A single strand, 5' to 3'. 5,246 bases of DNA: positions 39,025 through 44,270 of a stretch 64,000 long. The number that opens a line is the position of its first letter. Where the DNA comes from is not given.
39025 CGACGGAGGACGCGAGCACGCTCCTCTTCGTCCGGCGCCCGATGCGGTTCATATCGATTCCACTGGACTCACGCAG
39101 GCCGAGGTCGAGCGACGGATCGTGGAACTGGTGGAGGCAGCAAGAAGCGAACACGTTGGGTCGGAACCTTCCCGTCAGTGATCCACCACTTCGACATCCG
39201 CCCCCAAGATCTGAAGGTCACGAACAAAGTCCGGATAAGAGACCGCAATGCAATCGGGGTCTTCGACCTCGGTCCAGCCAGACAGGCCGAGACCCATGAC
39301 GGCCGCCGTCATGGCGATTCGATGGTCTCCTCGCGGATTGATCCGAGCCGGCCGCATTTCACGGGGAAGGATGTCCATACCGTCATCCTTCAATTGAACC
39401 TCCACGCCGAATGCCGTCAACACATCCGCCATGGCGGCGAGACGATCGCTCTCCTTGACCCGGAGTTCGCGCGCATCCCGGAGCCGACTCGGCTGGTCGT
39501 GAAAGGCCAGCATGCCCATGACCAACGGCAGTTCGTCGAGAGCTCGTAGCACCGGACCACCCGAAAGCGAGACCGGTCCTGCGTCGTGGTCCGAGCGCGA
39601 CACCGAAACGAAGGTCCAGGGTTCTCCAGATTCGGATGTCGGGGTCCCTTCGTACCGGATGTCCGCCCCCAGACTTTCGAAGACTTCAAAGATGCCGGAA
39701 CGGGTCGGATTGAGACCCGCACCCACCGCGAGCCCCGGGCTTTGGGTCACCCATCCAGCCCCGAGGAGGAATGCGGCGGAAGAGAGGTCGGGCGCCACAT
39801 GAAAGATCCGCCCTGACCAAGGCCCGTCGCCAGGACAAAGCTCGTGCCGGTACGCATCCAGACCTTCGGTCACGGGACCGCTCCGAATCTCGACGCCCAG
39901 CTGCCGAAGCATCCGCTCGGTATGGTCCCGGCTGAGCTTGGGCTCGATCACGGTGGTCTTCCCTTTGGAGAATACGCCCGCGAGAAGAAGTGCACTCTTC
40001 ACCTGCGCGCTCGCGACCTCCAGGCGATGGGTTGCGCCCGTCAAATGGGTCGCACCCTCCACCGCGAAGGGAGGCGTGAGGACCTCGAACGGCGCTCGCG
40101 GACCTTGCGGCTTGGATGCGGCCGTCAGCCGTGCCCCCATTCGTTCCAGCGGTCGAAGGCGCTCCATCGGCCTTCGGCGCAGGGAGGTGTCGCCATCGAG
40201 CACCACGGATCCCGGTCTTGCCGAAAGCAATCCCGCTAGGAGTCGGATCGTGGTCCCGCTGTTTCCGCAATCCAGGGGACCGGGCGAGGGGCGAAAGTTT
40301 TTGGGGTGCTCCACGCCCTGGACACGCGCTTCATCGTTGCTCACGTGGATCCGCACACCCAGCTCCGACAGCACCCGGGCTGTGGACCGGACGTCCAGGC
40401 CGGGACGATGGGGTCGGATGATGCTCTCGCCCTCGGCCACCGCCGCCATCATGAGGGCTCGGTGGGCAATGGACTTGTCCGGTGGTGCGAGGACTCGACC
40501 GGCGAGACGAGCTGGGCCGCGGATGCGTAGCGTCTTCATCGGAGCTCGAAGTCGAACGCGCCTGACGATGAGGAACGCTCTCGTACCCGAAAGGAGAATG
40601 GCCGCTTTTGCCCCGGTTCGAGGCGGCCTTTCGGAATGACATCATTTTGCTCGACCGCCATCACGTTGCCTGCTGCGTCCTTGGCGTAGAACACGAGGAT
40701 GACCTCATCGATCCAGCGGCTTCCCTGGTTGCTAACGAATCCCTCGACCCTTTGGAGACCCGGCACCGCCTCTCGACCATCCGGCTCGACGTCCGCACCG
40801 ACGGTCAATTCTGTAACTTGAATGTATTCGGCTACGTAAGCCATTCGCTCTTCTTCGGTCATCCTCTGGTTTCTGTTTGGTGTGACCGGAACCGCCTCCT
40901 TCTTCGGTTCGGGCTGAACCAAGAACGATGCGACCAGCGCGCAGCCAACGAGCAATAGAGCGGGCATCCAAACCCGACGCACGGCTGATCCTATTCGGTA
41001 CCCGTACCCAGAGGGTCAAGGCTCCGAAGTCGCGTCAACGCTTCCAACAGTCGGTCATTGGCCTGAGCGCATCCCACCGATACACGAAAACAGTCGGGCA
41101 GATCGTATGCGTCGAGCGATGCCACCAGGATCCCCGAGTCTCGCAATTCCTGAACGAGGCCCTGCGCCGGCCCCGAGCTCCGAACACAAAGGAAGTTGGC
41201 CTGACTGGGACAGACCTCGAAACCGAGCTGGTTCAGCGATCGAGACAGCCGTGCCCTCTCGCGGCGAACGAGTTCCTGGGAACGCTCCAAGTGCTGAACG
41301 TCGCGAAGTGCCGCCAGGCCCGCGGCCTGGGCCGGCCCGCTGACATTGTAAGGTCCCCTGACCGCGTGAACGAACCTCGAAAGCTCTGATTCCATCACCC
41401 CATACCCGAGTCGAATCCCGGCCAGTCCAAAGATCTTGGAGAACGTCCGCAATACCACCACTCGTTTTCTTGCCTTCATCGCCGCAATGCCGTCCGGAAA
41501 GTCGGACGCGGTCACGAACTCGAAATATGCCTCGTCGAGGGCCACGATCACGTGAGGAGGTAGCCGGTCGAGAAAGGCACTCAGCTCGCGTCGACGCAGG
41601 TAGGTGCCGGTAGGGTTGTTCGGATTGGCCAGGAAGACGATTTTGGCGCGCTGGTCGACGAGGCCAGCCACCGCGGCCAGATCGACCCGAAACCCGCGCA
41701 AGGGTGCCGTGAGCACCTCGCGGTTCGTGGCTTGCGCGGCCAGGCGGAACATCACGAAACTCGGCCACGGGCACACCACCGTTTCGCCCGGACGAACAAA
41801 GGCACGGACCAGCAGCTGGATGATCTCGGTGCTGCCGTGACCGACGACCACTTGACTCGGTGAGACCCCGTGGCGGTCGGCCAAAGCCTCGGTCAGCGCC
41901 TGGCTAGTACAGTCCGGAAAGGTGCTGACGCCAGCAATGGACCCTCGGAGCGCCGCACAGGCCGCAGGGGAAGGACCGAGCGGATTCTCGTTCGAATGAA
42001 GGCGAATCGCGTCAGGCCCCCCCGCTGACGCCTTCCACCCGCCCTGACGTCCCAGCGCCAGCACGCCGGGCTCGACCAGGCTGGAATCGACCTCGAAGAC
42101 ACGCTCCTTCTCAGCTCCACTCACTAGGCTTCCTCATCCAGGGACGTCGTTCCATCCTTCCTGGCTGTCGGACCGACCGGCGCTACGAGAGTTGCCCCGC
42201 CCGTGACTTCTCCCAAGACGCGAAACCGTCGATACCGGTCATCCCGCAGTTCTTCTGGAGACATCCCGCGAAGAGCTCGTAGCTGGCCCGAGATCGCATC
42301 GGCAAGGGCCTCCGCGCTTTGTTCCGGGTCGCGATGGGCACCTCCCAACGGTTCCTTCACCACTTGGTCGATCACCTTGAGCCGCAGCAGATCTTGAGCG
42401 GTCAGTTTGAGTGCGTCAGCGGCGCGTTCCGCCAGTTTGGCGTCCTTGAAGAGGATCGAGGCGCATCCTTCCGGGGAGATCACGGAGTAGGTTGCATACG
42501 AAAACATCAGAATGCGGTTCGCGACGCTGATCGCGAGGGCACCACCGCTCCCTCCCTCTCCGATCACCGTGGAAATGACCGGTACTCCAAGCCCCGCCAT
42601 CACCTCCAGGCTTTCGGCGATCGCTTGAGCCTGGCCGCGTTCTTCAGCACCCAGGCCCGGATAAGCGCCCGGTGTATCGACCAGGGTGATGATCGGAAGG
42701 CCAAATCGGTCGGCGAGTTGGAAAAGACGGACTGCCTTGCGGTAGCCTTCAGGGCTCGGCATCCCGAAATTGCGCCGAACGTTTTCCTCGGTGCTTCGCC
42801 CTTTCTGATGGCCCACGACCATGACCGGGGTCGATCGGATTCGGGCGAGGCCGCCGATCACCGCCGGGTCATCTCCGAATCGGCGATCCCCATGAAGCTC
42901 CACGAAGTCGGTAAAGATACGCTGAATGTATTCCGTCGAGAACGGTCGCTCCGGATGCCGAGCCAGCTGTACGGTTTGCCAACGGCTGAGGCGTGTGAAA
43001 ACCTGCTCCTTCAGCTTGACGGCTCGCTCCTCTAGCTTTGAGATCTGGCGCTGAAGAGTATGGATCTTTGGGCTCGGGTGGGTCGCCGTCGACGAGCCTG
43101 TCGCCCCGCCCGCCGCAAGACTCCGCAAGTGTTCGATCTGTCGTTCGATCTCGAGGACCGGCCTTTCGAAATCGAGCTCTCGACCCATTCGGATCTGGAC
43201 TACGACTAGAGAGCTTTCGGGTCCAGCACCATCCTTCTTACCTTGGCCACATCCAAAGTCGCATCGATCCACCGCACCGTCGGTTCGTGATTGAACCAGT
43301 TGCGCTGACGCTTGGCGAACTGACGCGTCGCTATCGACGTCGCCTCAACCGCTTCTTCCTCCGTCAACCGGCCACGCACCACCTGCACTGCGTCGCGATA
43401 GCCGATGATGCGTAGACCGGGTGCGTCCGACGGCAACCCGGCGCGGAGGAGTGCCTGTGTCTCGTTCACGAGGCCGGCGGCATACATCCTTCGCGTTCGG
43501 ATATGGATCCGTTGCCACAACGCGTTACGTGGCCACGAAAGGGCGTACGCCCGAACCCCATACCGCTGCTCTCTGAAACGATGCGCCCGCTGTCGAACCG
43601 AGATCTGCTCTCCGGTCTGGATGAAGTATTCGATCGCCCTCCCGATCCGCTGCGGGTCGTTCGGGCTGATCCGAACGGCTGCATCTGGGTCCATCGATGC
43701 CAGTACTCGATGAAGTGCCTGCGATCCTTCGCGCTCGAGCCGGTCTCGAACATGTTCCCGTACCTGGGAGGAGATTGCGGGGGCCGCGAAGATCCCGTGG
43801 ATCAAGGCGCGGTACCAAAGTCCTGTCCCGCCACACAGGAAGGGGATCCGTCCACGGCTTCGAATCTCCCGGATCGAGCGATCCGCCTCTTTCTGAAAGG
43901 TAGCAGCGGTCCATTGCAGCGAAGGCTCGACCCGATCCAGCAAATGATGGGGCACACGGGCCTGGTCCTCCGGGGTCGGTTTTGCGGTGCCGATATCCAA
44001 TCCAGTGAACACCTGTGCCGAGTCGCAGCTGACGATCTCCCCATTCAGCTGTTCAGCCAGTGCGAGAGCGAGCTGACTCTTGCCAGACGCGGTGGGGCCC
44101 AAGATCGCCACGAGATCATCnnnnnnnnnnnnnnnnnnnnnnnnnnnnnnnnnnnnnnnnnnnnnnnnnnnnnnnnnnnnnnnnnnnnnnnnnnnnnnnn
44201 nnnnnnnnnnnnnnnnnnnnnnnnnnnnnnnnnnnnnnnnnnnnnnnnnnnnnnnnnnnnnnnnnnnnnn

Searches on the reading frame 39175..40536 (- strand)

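Call 58: search_protein_families(library=pfam, proteins=[window:39175-40536:-], max_evalue=0.00001)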
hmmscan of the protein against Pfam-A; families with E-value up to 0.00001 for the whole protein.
window:39175-40536:- (453 aa): 1 family
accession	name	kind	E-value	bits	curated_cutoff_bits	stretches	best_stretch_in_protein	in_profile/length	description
PF00275.25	EPSP_synthase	-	4e-87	293.1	22.8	1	6-441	2-417/417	EPSP synthase (3-phosphoshikimate 1-carboxyvinyltransferase)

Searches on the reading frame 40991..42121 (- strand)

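Call 58: search_protein_families(library=pfam, proteins=[window:40991-42121:-], max_evalue=0.00001)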
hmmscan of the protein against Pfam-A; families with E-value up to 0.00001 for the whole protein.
window:40991-42121:- (376 aa): 1 family
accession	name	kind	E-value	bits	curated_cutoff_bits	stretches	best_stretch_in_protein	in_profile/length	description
PF00155.27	Aminotran_1_2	-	2.5e-60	205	19.7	1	37-362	2-361/361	Aminotransferase class I and II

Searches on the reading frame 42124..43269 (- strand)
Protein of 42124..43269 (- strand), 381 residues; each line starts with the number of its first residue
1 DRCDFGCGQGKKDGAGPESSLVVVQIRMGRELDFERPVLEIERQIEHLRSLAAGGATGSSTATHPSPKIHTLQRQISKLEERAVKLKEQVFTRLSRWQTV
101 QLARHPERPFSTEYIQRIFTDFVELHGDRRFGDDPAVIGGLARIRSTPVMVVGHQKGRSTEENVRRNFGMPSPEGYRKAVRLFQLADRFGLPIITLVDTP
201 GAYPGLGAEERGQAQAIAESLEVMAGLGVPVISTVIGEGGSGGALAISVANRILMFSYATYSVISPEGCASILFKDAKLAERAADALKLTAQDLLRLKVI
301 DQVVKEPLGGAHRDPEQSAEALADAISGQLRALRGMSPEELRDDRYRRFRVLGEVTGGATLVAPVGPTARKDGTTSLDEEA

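Call 72: search_protein_families(library=pfam, proteins=[window:42124-43269:-], max_evalue=0.00001)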
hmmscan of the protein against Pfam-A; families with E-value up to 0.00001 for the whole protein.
window:42124-43269:- (381 aa): 2 families
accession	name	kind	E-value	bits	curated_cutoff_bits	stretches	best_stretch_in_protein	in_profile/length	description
PF03255.19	ACCA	-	4.4e-138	460.1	23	1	32-353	2-310/310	Acetyl co-enzyme A carboxylase carboxyltransferase-like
PF01039.27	Carboxyl_trans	-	1.3e-19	70.6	22.3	1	136-285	283-428/493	Carboxyl transferase domain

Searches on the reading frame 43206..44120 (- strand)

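Call 72: search_protein_families(library=pfam, proteins=[window:43206-44120:-], max_evalue=0.00001)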
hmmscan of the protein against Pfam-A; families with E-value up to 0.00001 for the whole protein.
window:43206-44120:- (304 aa): 1 family
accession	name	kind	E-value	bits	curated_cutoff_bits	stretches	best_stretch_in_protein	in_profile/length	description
PF01715.23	IPPT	-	2.5e-76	257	23.6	1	36-278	1-242/243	IPP transferase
